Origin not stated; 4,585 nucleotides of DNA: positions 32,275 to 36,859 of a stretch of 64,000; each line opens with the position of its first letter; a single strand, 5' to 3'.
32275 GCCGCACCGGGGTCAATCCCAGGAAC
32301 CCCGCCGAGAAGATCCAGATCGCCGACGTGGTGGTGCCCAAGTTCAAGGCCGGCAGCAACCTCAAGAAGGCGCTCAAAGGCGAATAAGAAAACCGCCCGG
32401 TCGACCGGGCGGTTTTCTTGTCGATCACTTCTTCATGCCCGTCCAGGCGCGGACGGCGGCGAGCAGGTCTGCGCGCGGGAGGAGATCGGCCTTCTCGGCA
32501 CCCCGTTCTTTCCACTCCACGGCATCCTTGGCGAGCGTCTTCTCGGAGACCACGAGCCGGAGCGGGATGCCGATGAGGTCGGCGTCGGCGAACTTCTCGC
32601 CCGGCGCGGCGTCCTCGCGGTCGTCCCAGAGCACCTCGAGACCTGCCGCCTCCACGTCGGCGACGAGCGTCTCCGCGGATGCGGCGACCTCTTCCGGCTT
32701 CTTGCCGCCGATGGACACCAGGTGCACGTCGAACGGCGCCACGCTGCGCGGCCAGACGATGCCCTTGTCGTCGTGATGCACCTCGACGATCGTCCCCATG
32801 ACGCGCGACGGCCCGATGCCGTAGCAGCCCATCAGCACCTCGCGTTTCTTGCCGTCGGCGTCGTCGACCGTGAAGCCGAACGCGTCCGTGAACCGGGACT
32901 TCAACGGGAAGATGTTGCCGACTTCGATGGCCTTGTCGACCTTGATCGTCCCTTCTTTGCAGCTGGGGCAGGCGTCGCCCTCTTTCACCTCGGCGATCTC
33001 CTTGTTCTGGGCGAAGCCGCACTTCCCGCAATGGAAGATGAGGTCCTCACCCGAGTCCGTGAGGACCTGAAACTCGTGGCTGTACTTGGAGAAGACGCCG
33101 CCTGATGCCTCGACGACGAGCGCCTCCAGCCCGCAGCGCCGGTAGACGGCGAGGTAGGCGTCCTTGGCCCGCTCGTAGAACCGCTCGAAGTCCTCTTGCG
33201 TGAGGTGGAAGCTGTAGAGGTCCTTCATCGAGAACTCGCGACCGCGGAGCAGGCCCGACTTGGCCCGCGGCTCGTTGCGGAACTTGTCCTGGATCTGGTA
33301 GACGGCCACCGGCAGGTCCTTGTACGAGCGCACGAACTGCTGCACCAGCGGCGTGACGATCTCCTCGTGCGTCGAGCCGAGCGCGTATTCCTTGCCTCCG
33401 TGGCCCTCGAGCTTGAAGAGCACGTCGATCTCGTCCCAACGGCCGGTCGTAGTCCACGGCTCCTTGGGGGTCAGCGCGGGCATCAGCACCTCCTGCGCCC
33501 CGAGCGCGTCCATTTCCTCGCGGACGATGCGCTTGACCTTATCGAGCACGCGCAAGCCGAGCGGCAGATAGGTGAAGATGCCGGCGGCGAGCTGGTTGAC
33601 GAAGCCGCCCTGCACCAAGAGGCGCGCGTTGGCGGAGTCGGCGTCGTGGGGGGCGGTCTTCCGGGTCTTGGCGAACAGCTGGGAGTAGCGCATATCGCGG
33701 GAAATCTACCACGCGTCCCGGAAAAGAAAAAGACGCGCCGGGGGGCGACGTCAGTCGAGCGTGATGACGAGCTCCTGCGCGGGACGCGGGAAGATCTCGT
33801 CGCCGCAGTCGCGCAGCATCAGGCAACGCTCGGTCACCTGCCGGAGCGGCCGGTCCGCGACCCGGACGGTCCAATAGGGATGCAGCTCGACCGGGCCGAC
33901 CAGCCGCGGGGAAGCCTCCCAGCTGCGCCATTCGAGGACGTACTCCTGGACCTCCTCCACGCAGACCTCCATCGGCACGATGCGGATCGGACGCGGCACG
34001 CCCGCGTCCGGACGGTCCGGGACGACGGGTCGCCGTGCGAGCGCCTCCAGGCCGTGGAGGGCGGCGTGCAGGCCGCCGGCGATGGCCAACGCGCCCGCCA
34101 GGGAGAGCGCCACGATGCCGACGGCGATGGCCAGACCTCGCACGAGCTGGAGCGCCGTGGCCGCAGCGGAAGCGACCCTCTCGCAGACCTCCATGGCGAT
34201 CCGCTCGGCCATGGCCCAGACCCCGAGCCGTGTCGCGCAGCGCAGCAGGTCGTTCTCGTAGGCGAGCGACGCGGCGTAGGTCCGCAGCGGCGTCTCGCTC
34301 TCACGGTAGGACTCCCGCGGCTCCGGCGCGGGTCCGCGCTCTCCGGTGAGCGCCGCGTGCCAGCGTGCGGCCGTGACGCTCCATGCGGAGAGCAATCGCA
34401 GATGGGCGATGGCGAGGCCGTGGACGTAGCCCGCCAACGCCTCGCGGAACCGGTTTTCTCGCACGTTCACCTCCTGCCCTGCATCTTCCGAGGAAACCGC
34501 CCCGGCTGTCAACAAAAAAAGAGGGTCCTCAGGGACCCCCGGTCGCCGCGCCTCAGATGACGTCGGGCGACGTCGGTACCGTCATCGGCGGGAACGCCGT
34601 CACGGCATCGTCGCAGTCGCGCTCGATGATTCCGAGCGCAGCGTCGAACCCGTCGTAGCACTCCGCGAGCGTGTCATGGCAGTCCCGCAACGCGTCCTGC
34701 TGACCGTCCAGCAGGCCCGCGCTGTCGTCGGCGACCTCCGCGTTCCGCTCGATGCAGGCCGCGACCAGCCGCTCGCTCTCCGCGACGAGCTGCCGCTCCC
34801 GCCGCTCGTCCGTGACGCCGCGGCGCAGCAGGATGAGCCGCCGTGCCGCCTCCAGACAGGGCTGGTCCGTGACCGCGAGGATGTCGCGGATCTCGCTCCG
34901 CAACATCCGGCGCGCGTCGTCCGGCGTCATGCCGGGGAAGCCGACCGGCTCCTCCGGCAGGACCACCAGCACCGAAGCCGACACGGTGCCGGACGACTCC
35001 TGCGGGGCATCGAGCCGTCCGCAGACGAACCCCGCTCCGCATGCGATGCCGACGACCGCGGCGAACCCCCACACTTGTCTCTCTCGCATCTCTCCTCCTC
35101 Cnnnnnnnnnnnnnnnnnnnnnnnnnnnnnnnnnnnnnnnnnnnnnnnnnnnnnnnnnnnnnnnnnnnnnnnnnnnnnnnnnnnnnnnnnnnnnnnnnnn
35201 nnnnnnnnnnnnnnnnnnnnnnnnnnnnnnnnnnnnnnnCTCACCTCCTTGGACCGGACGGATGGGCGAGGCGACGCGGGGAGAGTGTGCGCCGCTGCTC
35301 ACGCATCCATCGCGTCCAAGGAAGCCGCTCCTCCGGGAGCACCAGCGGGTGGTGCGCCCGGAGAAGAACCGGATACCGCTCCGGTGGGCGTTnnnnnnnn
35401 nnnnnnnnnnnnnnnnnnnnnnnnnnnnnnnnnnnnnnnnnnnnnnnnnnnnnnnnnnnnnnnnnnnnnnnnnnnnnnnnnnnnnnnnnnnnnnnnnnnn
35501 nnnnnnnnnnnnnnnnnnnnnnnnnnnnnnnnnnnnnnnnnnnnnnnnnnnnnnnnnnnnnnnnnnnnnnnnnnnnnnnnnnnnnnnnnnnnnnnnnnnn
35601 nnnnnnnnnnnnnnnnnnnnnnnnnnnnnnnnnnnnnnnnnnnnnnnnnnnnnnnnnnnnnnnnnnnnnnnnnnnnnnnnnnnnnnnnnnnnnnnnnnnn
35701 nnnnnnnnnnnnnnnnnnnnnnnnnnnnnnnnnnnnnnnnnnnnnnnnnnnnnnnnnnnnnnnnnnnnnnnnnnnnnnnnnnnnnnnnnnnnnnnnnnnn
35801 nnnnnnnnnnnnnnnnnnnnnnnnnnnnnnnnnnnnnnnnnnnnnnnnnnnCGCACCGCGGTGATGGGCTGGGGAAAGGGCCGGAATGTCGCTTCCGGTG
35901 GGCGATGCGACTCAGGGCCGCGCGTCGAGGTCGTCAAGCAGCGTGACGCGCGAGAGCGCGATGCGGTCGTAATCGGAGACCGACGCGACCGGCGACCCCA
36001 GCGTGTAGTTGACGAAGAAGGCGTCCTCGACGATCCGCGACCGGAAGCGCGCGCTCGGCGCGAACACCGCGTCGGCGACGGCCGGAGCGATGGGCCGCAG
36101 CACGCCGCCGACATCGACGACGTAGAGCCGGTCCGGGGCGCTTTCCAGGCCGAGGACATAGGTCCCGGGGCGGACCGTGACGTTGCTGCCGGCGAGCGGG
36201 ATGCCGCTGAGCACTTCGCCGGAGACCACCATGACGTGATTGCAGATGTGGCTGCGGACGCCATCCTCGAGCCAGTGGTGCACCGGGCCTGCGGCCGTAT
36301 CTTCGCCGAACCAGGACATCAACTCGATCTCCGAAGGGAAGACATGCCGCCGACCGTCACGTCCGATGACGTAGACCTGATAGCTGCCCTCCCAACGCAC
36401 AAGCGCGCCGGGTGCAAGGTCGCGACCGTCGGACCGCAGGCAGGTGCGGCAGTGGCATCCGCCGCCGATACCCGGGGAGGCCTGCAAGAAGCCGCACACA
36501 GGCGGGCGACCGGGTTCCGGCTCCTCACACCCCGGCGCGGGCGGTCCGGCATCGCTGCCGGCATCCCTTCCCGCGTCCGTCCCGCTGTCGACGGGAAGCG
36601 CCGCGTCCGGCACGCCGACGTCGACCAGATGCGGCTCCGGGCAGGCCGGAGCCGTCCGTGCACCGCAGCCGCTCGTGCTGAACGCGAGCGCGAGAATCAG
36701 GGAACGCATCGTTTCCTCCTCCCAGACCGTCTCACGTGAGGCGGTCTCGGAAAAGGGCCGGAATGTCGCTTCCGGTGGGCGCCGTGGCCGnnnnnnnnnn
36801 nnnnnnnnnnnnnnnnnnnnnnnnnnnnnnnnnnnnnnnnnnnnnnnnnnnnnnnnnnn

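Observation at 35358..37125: Family-A conserved structured intergenic repeats with compensatory base changes (four copies)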

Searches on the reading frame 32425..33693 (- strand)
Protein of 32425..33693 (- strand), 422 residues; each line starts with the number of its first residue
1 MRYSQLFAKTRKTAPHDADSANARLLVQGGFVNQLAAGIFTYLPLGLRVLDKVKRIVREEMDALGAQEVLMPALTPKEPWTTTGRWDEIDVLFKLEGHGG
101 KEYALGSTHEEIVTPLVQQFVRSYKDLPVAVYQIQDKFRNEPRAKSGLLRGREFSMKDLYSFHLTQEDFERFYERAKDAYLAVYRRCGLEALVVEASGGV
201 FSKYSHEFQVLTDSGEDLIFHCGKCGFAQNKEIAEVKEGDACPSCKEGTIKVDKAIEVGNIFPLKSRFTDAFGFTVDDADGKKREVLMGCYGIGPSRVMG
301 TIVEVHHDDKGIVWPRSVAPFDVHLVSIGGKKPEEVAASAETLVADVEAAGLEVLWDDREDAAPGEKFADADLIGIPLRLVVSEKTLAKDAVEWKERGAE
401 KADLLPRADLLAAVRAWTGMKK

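Call 19: find_encoding_contigs(protein=window:32425-33693:-, flank=10000, max_places=4)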
Protein window:32425-33693:- (422 aa): no gene with exactly this product is on record in the collection.

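Call 28: find_related_loci(query=window:32428-33693:-, collection=metagenome_contigs, flank=10000)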
Query window:32428-33693:- (422 aa) in metagenome_contigs; peptide patterns used: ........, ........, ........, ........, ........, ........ (x = any residue, [..] = any of these).
600 stretches matched a pattern (row limit reached: there are more); 588 encode a relative of the query (tblastn E <= 1e-3); the best 80 are kept; 80 distinct loci.
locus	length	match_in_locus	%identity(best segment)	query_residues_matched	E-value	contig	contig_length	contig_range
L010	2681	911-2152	70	1-417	0e+0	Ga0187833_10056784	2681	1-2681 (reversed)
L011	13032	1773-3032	69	1-417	0e+0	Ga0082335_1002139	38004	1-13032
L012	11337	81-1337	69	1-417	0e+0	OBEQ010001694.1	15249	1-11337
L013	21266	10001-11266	65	1-420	0e+0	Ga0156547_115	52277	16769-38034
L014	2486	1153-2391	63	1-417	0e+0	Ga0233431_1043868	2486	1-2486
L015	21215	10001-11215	64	1-410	2e-179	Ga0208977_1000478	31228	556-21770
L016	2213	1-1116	70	47-417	0e+0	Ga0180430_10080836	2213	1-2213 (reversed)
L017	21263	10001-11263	62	1-418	2e-173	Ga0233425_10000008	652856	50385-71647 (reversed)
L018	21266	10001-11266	60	1-419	8e-165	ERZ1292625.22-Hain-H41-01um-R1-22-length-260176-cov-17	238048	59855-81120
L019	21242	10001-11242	58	1-416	2e-164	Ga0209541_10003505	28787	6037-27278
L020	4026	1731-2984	60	1-414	4e-168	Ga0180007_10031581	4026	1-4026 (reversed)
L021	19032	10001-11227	58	1-405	5e-160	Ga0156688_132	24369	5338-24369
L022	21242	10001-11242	57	1-414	7e-158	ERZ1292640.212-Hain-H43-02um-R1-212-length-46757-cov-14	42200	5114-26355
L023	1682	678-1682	67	1-334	3e-172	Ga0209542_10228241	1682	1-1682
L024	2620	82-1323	54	1-415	1e-165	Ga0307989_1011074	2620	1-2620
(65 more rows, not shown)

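Call 52: find_homologous_proteins(query=window:32428-33693:-, max_evalue=1e-150)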
Query window:32428-33693:- (422 aa): 1091 proteins with E <= 1e-150 among 8000 candidates; the best 120 are listed.
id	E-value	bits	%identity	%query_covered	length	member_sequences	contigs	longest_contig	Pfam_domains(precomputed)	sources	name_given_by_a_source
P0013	1.3e-283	958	100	100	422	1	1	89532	PF03129.26,PF00587.31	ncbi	-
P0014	4.3e-266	901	93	100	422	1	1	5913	PF03129.26,PF00587.31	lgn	-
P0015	2.7e-240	816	85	100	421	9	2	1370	PF03129.26,PF00587.31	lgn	-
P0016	2.6e-214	730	77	99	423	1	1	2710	PF03129.26,PF00587.31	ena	-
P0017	5.3e-204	696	71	100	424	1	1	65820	PF03129.26,PF00587.31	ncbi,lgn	-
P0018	1.7e-202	691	74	96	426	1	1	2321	PF03129.26,PF00587.31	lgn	-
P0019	7.9e-201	686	72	99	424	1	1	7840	PF03129.26,PF00587.31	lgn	-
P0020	1.3e-200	685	71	99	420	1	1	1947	PF03129.26,PF00587.31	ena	-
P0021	2.6e-199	681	70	99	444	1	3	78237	PF03129.26,PF00587.31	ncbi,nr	ncbi:MAG: aminoacyl--tRNA ligase-related protein [Candidatus Uhrbacteria bacterium]|nr:hypothetical 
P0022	8.0e-199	679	71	99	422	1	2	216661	PF03129.26,PF00587.31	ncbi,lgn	-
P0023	1.5e-198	678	72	98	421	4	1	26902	PF03129.26,PF00587.31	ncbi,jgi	jgi:prolyl-tRNA synthetase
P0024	2.2e-198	678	71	99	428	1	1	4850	PF03129.26,PF00587.31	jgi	jgi:prolyl-tRNA synthetase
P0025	4.3e-198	677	72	99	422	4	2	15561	PF03129.26,PF00587.31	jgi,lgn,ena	-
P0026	5.5e-198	676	70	99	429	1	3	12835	PF03129.26,PF00587.31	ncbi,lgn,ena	-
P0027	8.9e-198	676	71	99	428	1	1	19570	PF03129.26,PF00587.31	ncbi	-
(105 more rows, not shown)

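Call 53: find_encoding_contigs(protein=P0013, flank=10000, max_places=2)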
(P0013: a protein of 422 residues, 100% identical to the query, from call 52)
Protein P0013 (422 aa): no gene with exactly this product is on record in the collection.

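Call 54: find_encoding_contigs(protein=P0017, flank=10000, max_places=2)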
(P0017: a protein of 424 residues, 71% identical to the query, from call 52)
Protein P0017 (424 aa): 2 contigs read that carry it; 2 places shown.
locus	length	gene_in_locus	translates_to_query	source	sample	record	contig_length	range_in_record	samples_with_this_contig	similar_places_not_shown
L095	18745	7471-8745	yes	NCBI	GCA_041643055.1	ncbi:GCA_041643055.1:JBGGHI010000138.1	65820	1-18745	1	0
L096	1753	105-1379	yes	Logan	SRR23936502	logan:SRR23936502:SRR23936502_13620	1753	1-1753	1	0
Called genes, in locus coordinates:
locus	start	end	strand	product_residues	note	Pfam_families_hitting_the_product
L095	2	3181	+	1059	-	?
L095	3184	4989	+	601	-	PF00963:Cohesin, PF19077:Big_13 (faint)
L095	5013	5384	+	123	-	PF00072:Response_reg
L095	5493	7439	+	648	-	PF13188:PAS_8 (faint), PF00672:HAMP, PF00989:PAS, PF13426:PAS_9, PF00512:HisKA, PF02518:HATPase_c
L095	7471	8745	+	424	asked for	PF00587:tRNA-synt_2b, PF03129:HGTP_anticodon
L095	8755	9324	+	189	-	-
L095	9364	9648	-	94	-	PF00216:Bac_DNA_binding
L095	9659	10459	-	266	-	PF13277:YmdB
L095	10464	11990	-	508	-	PF12072:RNase_Y_N, PF00013:KH_1, PF22891:KH_PNO1_2nd (weak), PF01966:HD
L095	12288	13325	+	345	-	-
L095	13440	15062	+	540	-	-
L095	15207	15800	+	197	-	-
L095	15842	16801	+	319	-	-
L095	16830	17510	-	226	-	PF01509:TruB_N, PF16198:TruB_C_2 (weak)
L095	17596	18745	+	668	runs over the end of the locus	PF04760:IF2_N, PF00009:GTP_EFTU, PF01926:MMR_HSR1, PF22042:EF-G_D2, PF03144:GTP_EFTU_D2 (faint), PF11987:IF-2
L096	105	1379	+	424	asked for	PF00587:tRNA-synt_2b, PF03129:HGTP_anticodon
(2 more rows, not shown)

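Call 55: find_encoding_contigs(protein=P0016, flank=10000, max_places=2)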
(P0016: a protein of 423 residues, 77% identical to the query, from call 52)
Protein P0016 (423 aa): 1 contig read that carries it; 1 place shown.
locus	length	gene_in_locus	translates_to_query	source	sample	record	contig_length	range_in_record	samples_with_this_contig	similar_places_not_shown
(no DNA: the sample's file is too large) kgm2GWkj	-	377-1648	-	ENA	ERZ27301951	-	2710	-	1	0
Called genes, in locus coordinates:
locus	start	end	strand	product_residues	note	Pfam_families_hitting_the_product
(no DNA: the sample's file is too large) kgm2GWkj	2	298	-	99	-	?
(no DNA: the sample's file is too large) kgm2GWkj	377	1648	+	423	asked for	PF00587:tRNA-synt_2b, PF03129:HGTP_anticodon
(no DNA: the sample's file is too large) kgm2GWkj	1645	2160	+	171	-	-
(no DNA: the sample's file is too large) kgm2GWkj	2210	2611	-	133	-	PF00216:Bac_DNA_binding, PF18291:HU-HIG (weak)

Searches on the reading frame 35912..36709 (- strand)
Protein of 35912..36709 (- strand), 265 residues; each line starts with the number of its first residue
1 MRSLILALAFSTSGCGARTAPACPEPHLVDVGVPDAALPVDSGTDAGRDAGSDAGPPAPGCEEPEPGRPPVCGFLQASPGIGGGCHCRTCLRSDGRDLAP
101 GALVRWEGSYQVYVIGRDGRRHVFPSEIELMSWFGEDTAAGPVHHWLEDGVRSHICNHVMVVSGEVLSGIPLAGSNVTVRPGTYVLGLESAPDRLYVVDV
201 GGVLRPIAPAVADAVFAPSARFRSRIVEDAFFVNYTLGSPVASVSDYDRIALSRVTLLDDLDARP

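Call 11: find_encoding_contigs(protein=window:35912-36709:-, flank=10000, max_places=6)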
Protein window:35912-36709:- (265 aa): 1 contig read that carries it; 1 place shown.
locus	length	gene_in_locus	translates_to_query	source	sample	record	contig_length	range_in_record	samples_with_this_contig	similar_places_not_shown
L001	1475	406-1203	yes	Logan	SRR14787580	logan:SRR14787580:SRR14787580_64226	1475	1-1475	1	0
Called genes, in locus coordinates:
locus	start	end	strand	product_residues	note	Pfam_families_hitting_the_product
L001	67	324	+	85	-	-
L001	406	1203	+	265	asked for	-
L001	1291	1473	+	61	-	?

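Call 16: search_protein_families(library=pfam, proteins=[window:35915-36709:-], max_evalue=0.01)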
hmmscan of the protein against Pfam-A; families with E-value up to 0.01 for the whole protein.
window:35915-36709:- (265 aa): 0 families

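Call 23: find_homologous_proteins(query=window:35915-36709:-, max_evalue=0.001)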
Query window:35915-36709:- (265 aa): 12 proteins with E <= 0.001 among 6827 candidates.
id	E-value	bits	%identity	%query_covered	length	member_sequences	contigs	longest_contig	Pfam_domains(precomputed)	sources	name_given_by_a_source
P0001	1.5e-175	600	100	100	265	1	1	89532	-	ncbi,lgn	-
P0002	2.5e-139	481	82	100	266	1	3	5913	-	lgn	-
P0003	2.5e-91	324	59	100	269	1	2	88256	-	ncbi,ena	ncbi:MAG: hypothetical protein AAB974_02985 [Patescibacteria group bacterium]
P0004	2.3e-26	111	37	52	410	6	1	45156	-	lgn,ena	-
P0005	6.6e-21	93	39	63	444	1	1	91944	-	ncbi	-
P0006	6.5e-19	86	34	68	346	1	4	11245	PF11617.14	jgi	jgi:hypothetical protein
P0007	2.1e-15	75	32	89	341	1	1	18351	-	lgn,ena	-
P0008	5.8e-10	57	33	54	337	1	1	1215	PF01551.30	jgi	jgi:hypothetical protein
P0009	1.6e-9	56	35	54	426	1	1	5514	-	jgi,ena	-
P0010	1.3e-6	46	36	54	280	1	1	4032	-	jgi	jgi:hypothetical protein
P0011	2.4e-6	45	30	50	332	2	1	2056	PF01551.30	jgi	-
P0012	4.2e-6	44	34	49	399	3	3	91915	-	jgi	jgi:hypothetical protein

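Call 24: find_encoding_contigs(protein=P0002, flank=10000, max_places=4)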
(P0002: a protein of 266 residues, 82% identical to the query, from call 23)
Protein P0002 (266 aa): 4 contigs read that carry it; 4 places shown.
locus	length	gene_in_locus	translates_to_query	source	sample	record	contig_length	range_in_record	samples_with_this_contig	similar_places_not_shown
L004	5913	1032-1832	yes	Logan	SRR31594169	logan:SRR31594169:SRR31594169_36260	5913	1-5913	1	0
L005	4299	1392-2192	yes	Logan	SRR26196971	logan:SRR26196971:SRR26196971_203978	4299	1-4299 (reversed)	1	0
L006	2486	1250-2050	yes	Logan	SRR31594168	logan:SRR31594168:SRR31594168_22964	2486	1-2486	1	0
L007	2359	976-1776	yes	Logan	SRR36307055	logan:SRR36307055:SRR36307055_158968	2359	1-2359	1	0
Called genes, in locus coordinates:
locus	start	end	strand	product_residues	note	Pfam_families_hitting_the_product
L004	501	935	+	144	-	-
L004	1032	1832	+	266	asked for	-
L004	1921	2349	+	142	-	PF11617:Cu-binding_MopE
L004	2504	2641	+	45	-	-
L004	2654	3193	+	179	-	-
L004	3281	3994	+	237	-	-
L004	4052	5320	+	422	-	PF00587:tRNA-synt_2b, PF03129:HGTP_anticodon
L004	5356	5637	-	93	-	PF00216:Bac_DNA_binding, PF18291:HU-HIG (weak)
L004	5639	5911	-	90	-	?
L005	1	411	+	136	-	?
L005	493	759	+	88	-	-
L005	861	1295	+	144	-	-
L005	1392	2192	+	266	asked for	-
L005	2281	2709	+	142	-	PF11617:Cu-binding_MopE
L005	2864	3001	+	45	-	-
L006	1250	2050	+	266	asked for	-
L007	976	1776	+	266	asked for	-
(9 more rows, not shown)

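Call 25: find_encoding_contigs(protein=P0003, flank=10000, max_places=3)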
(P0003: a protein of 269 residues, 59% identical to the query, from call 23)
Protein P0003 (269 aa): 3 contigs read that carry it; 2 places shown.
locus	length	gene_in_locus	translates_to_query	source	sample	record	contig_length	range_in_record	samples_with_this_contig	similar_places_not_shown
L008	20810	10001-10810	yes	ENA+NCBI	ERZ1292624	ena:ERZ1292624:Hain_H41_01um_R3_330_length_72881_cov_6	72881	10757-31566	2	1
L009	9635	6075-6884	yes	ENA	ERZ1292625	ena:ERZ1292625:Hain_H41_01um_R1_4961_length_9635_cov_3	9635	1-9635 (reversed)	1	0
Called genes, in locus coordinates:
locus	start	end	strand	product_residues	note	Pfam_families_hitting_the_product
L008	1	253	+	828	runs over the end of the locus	PF00521:DNA_topoisoIV, PF03989:DNA_gyraseA_C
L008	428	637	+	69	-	PF01783:Ribosomal_L32p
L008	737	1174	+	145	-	PF01029:NusB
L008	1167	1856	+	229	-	PF22935:RM44_endonuclase (weak), PF14622:Ribonucleas_3_3, PF00636:Ribonuclease_3, PF00035:dsrm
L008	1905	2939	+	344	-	PF00437:T2SSE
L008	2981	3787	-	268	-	-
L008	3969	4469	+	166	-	-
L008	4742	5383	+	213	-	-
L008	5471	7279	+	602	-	PF00009:GTP_EFTU, PF01926:MMR_HSR1 (weak), PF22042:EF-G_D2, PF03144:GTP_EFTU_D2, PF14492:EFG_III (weak), PF00679:EFG_C, PF21018:BipA_C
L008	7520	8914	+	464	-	-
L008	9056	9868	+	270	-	-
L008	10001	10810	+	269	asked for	-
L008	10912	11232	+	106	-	-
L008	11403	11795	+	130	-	PF11617:Cu-binding_MopE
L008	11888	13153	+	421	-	PF00587:tRNA-synt_2b, PF03129:HGTP_anticodon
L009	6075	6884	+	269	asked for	-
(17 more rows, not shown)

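Call 41: find_encoding_contigs(protein=P0005, flank=10000, max_places=2)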
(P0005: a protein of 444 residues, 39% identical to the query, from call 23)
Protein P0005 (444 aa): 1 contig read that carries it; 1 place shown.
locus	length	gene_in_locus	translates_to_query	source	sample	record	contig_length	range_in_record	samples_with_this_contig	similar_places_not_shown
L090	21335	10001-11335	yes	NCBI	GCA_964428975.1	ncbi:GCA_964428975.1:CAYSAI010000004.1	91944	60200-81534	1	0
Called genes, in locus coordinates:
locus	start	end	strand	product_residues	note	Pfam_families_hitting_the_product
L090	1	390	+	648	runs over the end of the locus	PF25973:BSH_CzcB (faint), PF25967:RND-MFP_C (weak)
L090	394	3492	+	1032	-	PF00873:ACR_tran, PF03176:MMPL (faint)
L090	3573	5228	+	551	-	PF01134:GIDA (faint), PF01266:DAO (weak), PF01593:Amino_oxidase (weak), PF07992:Pyr_redox_2 (faint), PF13450:NAD_binding_8, PF01593:Amino_oxidase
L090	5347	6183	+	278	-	PF01048:PNP_UDP_1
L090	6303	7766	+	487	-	PF03193:RsgA_GTPase (faint), PF00005:ABC_tran, PF02463:SMC_N (faint), PF13191:AAA_16 (faint), PF13401:AAA_22 (faint), PF13476:AAA_23 (faint), PF13555:AAA_29 (faint), PF00005:ABC_tran, +2 more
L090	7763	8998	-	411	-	PF00890:FAD_binding_2 (weak), PF01266:DAO (faint), PF03486:HI0933_like, PF07992:Pyr_redox_2 (weak), PF13450:NAD_binding_8 (weak), PF13454:NAD_binding_9, PF13738:Pyr_redox_3 (faint), PF22780:HI0933_like_1st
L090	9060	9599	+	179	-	PF10648:Gmad2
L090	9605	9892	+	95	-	PF01035:DNA_binding_1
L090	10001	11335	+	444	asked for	-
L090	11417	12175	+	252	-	PF00293:NUDIX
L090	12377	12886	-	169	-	-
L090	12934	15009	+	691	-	PF17191:RecG_wedge, PF04851:ResIII, PF00270:DEAD, PF00271:Helicase_C, PF19833:RecG_dom3_C (faint)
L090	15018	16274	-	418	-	PF07690:MFS_1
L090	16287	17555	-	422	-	PF13481:AAA_25, PF25199:nSTAND_NTPase5 (weak), PF06745:ATPase, PF13191:AAA_16 (weak), PF23442:DUF7125 (weak), PF13401:AAA_22 (weak), PF06745:ATPase (weak), PF13541:ChlI (weak), +1 more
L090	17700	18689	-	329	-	-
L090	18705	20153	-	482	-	-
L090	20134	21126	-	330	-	-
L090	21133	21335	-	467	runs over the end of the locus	-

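Call 42: find_encoding_contigs(protein=P0004, flank=10000, max_places=2)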
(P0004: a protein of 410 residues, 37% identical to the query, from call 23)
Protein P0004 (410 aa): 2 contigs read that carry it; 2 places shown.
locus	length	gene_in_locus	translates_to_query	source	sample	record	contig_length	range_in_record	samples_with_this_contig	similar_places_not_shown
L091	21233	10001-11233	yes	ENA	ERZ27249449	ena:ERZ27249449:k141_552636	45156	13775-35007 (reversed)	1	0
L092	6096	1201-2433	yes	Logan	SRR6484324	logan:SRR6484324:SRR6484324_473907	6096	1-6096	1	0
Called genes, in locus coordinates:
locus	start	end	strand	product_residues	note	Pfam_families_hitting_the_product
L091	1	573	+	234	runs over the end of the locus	PF01863:YgjP-like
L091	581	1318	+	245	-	PF12705:PDDEXK_1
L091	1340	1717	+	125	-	-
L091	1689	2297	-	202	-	-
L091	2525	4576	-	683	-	-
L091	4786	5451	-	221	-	PF03703:bPH_2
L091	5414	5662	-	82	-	-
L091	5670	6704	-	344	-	PF05496:RuvB_N, PF00004:AAA, PF07728:AAA_5, PF17864:AAA_lid_4, PF05491:WHD_RuvB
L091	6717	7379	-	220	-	PF13489:Methyltransf_23, PF13649:Methyltransf_25, PF13847:Methyltransf_31, PF08241:Methyltransf_11, PF08242:Methyltransf_12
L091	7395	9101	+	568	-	PF04055:Radical_SAM, PF16199:Radical_SAM_C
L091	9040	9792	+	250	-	PF09335:VTT_dom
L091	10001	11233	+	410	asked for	-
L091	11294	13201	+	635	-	-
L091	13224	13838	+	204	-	PF01300:Sua5_yciO_yrdC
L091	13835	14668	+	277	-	PF00398:RrnaAD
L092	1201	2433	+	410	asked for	-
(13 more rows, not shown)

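Call 43: find_encoding_contigs(protein=P0007, flank=10000, max_places=2)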
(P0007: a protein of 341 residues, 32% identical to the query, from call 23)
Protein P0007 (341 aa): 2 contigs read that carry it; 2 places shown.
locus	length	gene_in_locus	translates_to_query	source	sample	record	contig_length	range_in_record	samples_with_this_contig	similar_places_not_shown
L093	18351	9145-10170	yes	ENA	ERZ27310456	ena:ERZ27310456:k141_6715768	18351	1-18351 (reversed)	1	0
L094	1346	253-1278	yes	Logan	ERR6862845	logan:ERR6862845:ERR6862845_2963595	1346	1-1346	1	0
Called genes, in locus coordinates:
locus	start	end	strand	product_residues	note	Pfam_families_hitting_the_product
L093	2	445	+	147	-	?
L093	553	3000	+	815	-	PF13431:TPR_17 (faint), PF00515:TPR_1 (faint), PF07719:TPR_2 (faint), PF13174:TPR_6 (faint), PF13176:TPR_7 (faint), PF13432:TPR_16, PF14559:TPR_19, PF13428:TPR_14 (weak), +3 more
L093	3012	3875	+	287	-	-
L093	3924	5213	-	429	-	PF00534:Glycos_transf_1, PF13692:Glyco_trans_1_4, PF13524:Glyco_trans_1_2 (weak)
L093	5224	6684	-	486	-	PF02310:B12-binding (weak), PF04055:Radical_SAM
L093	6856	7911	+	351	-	-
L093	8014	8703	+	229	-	-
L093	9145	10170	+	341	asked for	-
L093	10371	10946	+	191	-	-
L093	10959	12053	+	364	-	PF01926:MMR_HSR1, PF02421:FeoB_N (weak), PF06071:YchF-GTPase_C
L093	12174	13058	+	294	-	PF00483:NTP_transferase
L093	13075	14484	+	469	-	PF01547:SBP_bac_1, PF13416:SBP_bac_8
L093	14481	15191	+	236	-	PF18895:T4SS_pilin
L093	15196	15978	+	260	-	PF18895:T4SS_pilin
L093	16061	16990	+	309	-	PF18895:T4SS_pilin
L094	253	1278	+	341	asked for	-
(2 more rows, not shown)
